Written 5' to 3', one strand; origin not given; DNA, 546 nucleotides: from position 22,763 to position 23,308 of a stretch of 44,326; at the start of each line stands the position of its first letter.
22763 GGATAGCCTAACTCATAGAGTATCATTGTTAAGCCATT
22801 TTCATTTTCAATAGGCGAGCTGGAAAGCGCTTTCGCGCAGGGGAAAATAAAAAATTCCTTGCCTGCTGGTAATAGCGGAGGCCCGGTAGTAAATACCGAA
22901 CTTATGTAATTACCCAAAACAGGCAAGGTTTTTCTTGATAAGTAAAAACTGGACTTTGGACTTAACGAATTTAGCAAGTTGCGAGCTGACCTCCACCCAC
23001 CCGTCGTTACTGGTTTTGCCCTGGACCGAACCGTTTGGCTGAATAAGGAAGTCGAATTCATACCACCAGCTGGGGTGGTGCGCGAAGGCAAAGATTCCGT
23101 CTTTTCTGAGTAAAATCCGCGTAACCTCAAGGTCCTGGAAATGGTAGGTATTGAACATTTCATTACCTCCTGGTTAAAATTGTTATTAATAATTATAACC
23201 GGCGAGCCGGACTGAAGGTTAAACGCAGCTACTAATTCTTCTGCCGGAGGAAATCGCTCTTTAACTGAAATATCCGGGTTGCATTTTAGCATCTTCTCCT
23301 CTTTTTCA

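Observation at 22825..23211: Protein-like 82-codon ORF with its own Shine-Dalgarno nested out of frame in a module whose main-frame translation looks like junk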

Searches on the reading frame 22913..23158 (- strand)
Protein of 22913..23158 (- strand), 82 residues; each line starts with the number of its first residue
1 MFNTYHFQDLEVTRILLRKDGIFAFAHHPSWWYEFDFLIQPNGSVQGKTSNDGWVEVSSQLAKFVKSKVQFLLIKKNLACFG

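Call 11: find_homologous_proteins(query=window:22913-23158:-, max_evalue=0.01)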
Query seq(82 aa): no candidate shares three 5-residue words with the query. No homologue found.

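Call 15: find_encoding_contigs(protein=window:22913-23158:-, flank=10000)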
Protein seq(82 aa) (82 aa): no gene with exactly this product is on record in the collection.

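Call 27: search_protein_families(library=pfam, proteins=[window:22913-23158:-], max_evalue=10)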
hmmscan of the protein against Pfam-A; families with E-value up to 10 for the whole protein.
window:22913-23158:- (82 aa): 0 families

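Call 32: search_protein_representatives(protein=window:22913-23158:-)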
Query: 82 residues. Proteins with E-value up to 0.001 (for the whole library): 51; up to 1e-10: 7; up to 1e-30: 0. The best 51 are listed.
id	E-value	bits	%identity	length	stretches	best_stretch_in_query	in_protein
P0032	1.2e-15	73.3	45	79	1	6-81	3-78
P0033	7.5e-14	67.6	41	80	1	5-77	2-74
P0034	9.9e-14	67.2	44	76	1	6-77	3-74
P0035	1.6e-13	66.6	44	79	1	5-77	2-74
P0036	2.7e-13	65.8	43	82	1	1-76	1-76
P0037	5.7e-13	64.8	43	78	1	5-76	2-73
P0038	2.3e-11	59.6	42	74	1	5-70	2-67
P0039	2.4e-10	56.4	40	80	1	4-70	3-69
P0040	1.6e-09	53.8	39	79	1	7-76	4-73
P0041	2.0e-09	53.4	37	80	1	9-79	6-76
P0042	3.1e-09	52.9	37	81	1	7-76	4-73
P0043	5.4e-09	52.1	40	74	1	9-76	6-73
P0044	5.7e-09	52.0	32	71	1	6-70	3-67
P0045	1.2e-08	51.0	34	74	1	5-74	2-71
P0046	1.7e-08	50.5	36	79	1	7-76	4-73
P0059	6.0e-07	45.6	33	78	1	10-75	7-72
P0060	1.1e-06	44.8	30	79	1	6-74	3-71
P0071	1.5e-05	41.2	30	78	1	6-74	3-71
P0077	8.0e-05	38.8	30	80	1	5-70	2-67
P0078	1.0e-04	38.5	33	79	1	8-70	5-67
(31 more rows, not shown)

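Call 36: predict_structure(protein=window:22913-23158:-)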
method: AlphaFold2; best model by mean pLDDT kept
length: 82 residues; sequences in the alignment: 1
mean_pLDDT: 77.0   pTM: 0.66
mean pLDDT of the five models: 77.0, 70.5, 63.8, 62.2, 36.4
residues with pLDDT >= 90: 0; 70-90: 66; 50-70: 12; < 50: 4
segments of 3 or more residues with pLDDT < 50: 1-4
pLDDT, mean of each block of 10 residues (from residue 1): 48 79 77 81 84 82 87 82 60
secondary structure, 60 per line:
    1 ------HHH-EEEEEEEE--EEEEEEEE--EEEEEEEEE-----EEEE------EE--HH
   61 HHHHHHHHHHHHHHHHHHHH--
elements in order: E11-18 E21-28 E31-39 E45-48 H59-80

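Call 37: find_homologous_proteins(query=A1, max_evalue=0.001)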
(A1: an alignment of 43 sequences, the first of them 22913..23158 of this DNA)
Query A1 (43 sequences) (82 aa, profile of the alignment): 11 proteins with E <= 0.001 among 213 candidates.
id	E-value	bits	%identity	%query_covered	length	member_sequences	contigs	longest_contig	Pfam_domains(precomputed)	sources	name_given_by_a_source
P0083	3.2e-25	105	42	87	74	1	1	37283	-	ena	-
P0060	1.1e-21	94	29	93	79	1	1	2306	-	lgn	-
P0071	1.3e-21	94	31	82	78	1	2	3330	-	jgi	jgi:hypothetical protein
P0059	2.6e-21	93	31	85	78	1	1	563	-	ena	-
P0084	4.1e-21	92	36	89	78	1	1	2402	-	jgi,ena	-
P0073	9.6e-21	91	28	88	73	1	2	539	-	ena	-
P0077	2.5e-20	90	30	80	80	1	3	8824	-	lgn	-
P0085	6.9e-20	88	23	27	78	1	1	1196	-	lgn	-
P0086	1.2e-19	87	33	84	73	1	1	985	-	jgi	-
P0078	4.4e-19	86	33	80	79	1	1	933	-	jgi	-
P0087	4.3e-18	82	33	80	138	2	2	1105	-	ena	-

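Call 38: search_protein_families(library=pfam, alignment_id=A1, max_evalue=1)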
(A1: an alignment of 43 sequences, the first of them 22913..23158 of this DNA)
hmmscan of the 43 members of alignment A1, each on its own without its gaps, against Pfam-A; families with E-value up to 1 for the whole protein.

A. member 1, window:22913-23158:- (82 aa): 0 families

B. families by the number of members that match (of 43 scanned): 8 families
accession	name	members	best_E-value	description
PF16225.10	DUF4884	1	0.03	Domain of unknown function (DUF4884)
PF19417.4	RnlA_toxin_N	1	0.049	RNase LS, bacterial toxin N-terminal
PF21490.2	PB2_cap-binding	1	0.056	Polymerase basic protein 2, cap-binding domain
PF18579.7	Raf1_HTH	1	0.066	Rubisco accumulation factor 1 helix turn helix domain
PF07365.17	Toxin_8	1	0.16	Alpha conotoxin precursor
PF02778.19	tRNA_int_endo_N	1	0.17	tRNA intron endonuclease, N-terminal domain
PF20141.4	Island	1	0.18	Brassinosteroid receptor island domain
PF05848.17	CtsR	1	0.25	CtsR N-terminal HTH domain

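Call 39: find_encoding_contigs(protein=P0083, flank=10000, max_places=3)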
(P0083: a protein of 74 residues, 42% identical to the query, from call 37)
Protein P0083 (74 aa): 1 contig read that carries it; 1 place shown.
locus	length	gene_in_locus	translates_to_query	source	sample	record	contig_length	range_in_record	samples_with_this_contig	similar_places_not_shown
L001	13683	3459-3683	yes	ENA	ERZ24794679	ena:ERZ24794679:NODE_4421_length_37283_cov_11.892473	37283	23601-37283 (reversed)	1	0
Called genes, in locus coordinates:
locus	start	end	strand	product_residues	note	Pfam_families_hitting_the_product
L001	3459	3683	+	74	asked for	-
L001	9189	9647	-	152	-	-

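Call 40: find_encoding_contigs(protein=P0077, flank=10000, max_places=3)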
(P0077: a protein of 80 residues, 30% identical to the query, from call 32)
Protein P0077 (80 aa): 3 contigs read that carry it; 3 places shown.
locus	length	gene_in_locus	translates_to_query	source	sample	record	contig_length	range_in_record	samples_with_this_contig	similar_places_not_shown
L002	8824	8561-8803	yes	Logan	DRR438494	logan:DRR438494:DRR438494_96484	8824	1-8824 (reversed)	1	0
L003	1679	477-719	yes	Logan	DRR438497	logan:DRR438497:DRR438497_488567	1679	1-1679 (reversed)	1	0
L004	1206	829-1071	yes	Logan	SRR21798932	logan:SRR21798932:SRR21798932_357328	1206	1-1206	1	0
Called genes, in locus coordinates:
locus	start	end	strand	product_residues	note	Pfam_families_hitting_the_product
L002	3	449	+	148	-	?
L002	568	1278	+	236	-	PF20125:DUF6515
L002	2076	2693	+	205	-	-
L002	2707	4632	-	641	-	PF02310:B12-binding, PF04055:Radical_SAM (weak)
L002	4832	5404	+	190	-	PF00440:TetR_N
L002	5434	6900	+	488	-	PF02310:B12-binding, PF04055:Radical_SAM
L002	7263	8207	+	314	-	PF00072:Response_reg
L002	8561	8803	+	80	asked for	-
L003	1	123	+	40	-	?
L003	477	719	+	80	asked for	-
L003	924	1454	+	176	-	-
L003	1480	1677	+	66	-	?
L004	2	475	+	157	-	?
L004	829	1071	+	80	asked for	-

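Call 45: find_encoding_contigs(protein=P0071, flank=10000, max_places=3)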
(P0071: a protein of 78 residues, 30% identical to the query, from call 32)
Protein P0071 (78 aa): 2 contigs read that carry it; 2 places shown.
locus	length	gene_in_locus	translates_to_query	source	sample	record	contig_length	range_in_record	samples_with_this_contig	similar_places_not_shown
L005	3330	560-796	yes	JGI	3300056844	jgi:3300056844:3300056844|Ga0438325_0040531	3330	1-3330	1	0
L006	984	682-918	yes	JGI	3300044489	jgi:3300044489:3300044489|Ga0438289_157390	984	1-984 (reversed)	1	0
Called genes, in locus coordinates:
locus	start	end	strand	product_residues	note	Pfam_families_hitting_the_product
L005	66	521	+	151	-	-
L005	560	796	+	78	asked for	-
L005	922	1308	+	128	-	PF12092:DUF3568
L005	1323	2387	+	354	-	PF05359:DUF748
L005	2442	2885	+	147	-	PF02675:AdoMet_dc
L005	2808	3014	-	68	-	-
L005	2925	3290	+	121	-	-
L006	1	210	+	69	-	?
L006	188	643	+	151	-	-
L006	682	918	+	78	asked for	-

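Call 46: find_encoding_contigs(protein=P0084, flank=10000, max_places=3)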
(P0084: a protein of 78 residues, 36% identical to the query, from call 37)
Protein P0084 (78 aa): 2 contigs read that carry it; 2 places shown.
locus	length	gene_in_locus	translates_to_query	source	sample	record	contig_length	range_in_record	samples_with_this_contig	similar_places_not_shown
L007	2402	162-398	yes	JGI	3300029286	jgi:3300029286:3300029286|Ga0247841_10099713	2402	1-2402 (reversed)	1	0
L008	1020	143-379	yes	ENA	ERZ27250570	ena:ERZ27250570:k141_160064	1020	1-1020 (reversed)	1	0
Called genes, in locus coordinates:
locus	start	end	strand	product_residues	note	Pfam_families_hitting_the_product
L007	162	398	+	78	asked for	-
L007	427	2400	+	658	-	?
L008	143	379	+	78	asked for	-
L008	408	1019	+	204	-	?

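Call 47: find_encoding_contigs(protein=P0060, flank=10000, max_places=3)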
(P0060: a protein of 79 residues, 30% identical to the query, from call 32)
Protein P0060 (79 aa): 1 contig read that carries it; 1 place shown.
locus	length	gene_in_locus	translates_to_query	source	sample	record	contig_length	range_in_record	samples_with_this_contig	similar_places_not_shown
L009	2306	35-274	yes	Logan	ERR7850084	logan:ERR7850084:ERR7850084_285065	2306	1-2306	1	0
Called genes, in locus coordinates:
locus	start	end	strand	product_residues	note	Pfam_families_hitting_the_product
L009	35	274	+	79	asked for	-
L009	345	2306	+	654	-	?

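Call 67: predict_structure(alignment_id=A1)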
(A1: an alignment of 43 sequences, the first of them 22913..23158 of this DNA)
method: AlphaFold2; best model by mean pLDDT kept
length: 82 residues; sequences in the alignment: 43
mean_pLDDT: 87.5   pTM: 0.75
mean pLDDT of the five models: 87.5, 86.6, 86.1, 83.3, 83.1
residues with pLDDT >= 90: 57; 70-90: 16; 50-70: 6; < 50: 3
segments of 3 or more residues with pLDDT < 50: 1-3
pLDDT, mean of each block of 10 residues (from residue 1): 63 93 92 92 95 94 93 83 57
secondary structure, 60 per line:
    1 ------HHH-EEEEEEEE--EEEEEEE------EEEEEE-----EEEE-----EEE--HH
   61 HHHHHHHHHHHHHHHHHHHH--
elements in order: E11-18 E21-27 E34-39 E45-48 E54-56 H59-80

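Call 68: fold_search(model_id=the predicted structure, library=pdb)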
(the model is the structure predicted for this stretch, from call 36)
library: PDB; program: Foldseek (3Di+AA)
matches with E <= 10: 643; with E <= 0.001: 0
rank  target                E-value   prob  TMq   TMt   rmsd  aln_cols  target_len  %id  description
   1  8eqd                  4.5e-01  0.51  0.36  0.13  10.8        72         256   19  Co-crystal structure of PERK with compound 24 (released 2022-11-30)
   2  2ivw_MODEL_1_A        4.7e-01  0.25  0.28  0.22   8.1        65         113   12  The solution structure of a domain from the Neisseria meningitidis PilP pilot protein. (released 2007-02-13)
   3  4jbm_B                6.0e-01  0.38  0.32  0.16  10.3        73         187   12  Structure of murine DNA binding protein bound with ds DNA (released 2013-06-26)
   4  2lc4_MODEL_1_A        6.7e-01  0.38  0.35  0.27   7.6        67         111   12  Solution Structure of PilP from Pseudomonas aeruginosa (released 2011-12-21)
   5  4av2_M                8.0e-01  0.18  0.30  0.30   8.3        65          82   14  Single particle electron microscopy of PilQ dodecameric complexes from Neisseria meningitidis. (released 2012-10-17)
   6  2mys_A                9.0e-01  0.33  0.33  0.05   4.5        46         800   17  MYOSIN SUBFRAGMENT-1, ALPHA CARBON COORDINATES ONLY FOR THE TWO LIGHT CHAINS (released 1997-01-11)
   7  1m8q_A                9.0e-01  0.33  0.33  0.05   4.5        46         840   17  Molecular Models of Averaged Rigor Crossbridges from Tomograms of Insect Flight Muscle (released 2002-09-10)
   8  2w4a_MODEL_1_M        9.6e-01  0.33  0.33  0.05   4.5        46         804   17  ISOMETRICALLY CONTRACTING INSECT ASYNCHRONOUS FLIGHT MUSCLE (released 2010-04-14)
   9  1d4w_B                9.6e-01  0.23  0.31  0.26   4.9        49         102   10  CRYSTAL STRUCTURE OF THE XLP PROTEIN SAP IN COMPLEX WITH SLAM PHOSPHOPEPTIDE (released 1999-10-14)
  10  6tjb_B                1.1e+00  0.16  0.26  0.26   7.8        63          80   11  Crystal structure of the computationally designed Cake2 protein (released 2020-05-06)
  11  3vhx_H                1.1e+00  0.11  0.23  0.21  14.8        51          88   12  The crystal structure of Arf6-MKLP1 (Mitotic kinesin-like protein 1) complex (released 2012-05-16)
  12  7ur8                  1.1e+00  0.35  0.35  0.39   5.2        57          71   10  170_h_ob, a small beta-barrel de novo designed protein (released 2023-03-22)
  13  6y2r_A                1.1e+00  0.25  0.34  0.11   6.4        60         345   13  Escherichia coli R255A RnlA endoribonuclease (single alanine mutant of RnlA) (released 2021-05-12)
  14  4jbm_A                1.1e+00  0.20  0.29  0.15   5.9        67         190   10  Structure of murine DNA binding protein bound with ds DNA (released 2013-06-26)
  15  1ka6_A                1.2e+00  0.38  0.36  0.29   3.7        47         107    6  SAP/SH2D1A bound to peptide n-pY (released 2001-11-07)
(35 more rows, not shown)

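Call 73: fold_search(model_id=the predicted structure, library=pdb)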
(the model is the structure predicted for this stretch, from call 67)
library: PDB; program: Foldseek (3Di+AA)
matches with E <= 10: 607; with E <= 0.001: 0
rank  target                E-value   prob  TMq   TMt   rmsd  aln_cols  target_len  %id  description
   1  7ur8                  1.8e-01  0.69  0.30  0.34   5.2        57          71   10  170_h_ob, a small beta-barrel de novo designed protein (released 2023-03-22)
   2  4av2_M                3.5e-01  0.25  0.28  0.28   8.3        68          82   12  Single particle electron microscopy of PilQ dodecameric complexes from Neisseria meningitidis. (released 2012-10-17)
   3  3tdg                  3.7e-01  0.66  0.39  0.16  12.2        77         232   19  Structural and functional characterization of Helicobacter pylori DsbG (released 2011-11-09)
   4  2ivw_MODEL_1_A        3.7e-01  0.25  0.26  0.21   8.3        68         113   12  The solution structure of a domain from the Neisseria meningitidis PilP pilot protein. (released 2007-02-13)
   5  2h63_B                6.2e-01  0.11  0.25  0.09  15.5        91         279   15  Crystal Structure of Human Biliverdin Reductase A (released 2006-07-04)
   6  9lvg_A                9.9e-01  0.66  0.33  0.11   2.1        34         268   20  Crystal structure of the mouse RIP3 kinase domain in complexed with Robinetin (released 2025-05-07)
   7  4m69_A                9.9e-01  0.63  0.34  0.11   2.3        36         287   19  Crystal structure of the mouse RIP3-MLKL complex (released 2013-10-16)
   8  9lfw                  9.9e-01  0.60  0.33  0.11   2.3        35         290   20  Crystal structure of mouse RIP3 kinase domain(R69H) complexed with LK01003 (released 2025-05-07)
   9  9ix2_A                9.9e-01  0.57  0.32  0.11   2.1        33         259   21  Crystal structure of the mouse RIP3 kinase domain in complexed with TAK-632 (released 2025-05-07)
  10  2y4x_B                9.9e-01  0.15  0.26  0.25   8.5        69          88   13  Structure of a domain from the type IV pilus biogenesis lipoprotein PilP, from Pseudomonas aeruginosa PA01 (released 2012-01-18)
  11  6oko_A                1.2e+00  0.57  0.32  0.11   2.0        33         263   21  Crystal structure of mRIPK3 complexed with N-(3-fluoro-4-{1H-pyrrolo[2,3-b]pyridin-4-yloxy}phenyl)-1-(4-fluorophenyl)- (released 2019-07-17)
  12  3jc8_Pa               1.2e+00  0.25  0.31  0.18   7.6        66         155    9  Architectural model of the type IVa pilus machine in a piliated state (released 2016-03-16)
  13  6tjc_A                1.2e+00  0.16  0.24  0.19   7.3        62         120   13  Crystal structure of the computationally designed Cake3 protein (released 2020-05-06)
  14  5m06_B                1.3e+00  0.54  0.31  0.12   2.4        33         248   18  Crystal structure of Mycobacterium tuberculosis PknI kinase domain (released 2017-01-11)
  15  9lvh_B                1.3e+00  0.54  0.32  0.11   2.1        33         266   21  Crystal structure of the mouse RIP3 kinase domain in complexed with Tricetin (released 2025-05-07)
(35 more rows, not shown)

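Call 79: search_protein_families(library=ncbifam, alignment_id=A1, max_evalue=0.1)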
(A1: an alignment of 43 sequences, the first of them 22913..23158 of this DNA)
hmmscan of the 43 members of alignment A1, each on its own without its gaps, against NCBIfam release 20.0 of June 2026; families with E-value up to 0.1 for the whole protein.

A. member 1, window:22913-23158:- (82 aa): 0 families

B. families by the number of members that match (of 43 scanned): 4 families
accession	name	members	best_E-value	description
NF007773.0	PRK10459.1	1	0.013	MOP flippase family protein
NF045719.1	GSU3473_fam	1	0.018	GSU3473 family protein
NF052411.1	NOVE36WF_fam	1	0.034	NOVE36WF family terpene biosynthesis-related protein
NF000153.1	linco_LnuAN2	1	0.087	lincosamide nucleotidyltransferase Lnu(AN2)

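Call 80: search_solved_structures(query=A1, max_evalue=1)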
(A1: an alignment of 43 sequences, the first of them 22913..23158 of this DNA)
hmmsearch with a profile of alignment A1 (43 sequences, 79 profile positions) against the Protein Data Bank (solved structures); distinct sequences matched with E-value up to 1: 9.
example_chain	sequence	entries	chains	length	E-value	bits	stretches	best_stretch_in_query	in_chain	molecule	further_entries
3cmu_A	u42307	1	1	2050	1.1e-12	50.6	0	43-75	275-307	Protein recA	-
3cmt_A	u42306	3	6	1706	6.9e-11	44.8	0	43-75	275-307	Protein recA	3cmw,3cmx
3cmv_A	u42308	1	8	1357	6e-09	38.6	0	43-75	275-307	Protein recA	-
1aa3_A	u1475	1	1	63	0.22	14.4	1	43-71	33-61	RECA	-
9w1y_B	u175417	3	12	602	0.54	13.1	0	17-34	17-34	Non-structural protein 1,Green fluorescent protein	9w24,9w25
1n03_A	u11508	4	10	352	0.87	12.5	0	43-74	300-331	RecA protein | REC A | Protein RecA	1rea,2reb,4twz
2rec_A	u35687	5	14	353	0.88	12.5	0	43-74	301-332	RECA | Protein RecA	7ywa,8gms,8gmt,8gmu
1u94_A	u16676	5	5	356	0.89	12.4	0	43-74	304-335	RecA protein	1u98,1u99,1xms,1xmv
8trg_A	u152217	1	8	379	0.99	12.3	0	43-74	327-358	Protein RecA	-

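Call 88: list_cluster_members(proteins=[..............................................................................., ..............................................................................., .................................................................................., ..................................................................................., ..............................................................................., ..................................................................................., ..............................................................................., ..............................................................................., P0032, P0083])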
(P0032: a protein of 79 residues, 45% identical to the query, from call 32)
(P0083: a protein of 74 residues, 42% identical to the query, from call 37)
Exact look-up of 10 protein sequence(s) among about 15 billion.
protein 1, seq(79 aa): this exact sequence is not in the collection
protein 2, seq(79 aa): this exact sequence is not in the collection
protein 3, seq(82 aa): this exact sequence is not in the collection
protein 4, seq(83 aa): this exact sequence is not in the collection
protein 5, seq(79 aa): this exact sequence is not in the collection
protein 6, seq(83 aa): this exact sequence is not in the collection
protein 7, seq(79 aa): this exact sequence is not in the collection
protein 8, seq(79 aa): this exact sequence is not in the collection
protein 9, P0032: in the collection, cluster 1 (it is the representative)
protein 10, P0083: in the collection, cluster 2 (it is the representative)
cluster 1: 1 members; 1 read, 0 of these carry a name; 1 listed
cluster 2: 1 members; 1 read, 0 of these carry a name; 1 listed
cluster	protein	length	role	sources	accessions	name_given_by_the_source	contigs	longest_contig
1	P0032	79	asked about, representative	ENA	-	-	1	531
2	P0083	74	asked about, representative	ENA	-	-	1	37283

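Call 90: find_encoding_contigs(protein=P0085, flank=10000, max_places=2)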
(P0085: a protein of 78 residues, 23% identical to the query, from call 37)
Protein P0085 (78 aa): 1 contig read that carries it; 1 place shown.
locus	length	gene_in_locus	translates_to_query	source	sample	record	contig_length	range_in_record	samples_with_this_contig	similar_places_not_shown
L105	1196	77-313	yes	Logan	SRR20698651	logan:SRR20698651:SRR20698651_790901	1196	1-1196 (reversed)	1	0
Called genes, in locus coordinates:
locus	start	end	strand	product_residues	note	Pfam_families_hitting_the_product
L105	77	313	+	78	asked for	-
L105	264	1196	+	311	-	?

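Call 91: find_encoding_contigs(protein=P0086, flank=10000, max_places=2)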
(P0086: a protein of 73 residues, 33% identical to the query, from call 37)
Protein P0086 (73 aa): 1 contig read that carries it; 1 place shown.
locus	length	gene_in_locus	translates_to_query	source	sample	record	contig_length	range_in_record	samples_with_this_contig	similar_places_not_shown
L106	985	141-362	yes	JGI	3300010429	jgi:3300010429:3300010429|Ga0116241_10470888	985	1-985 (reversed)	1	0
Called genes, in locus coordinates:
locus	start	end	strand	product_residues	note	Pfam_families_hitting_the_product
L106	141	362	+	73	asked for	-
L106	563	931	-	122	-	-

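Call 92: find_encoding_contigs(protein=P0078, flank=10000, max_places=2)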
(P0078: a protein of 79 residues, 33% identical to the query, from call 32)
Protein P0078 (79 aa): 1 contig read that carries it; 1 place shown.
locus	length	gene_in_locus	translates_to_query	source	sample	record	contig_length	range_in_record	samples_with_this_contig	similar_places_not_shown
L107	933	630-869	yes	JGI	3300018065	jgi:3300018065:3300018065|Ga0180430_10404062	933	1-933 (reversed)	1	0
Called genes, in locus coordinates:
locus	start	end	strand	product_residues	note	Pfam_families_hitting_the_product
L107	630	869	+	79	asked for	-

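Call 93: find_encoding_contigs(protein=P0059, flank=10000, max_places=2)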
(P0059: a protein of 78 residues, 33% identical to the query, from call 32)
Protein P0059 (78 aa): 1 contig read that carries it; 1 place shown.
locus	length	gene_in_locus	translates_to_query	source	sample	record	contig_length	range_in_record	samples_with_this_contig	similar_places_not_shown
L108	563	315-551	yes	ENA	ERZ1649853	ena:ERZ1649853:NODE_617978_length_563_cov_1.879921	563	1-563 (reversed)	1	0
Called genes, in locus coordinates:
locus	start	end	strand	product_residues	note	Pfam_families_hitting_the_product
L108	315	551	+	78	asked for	-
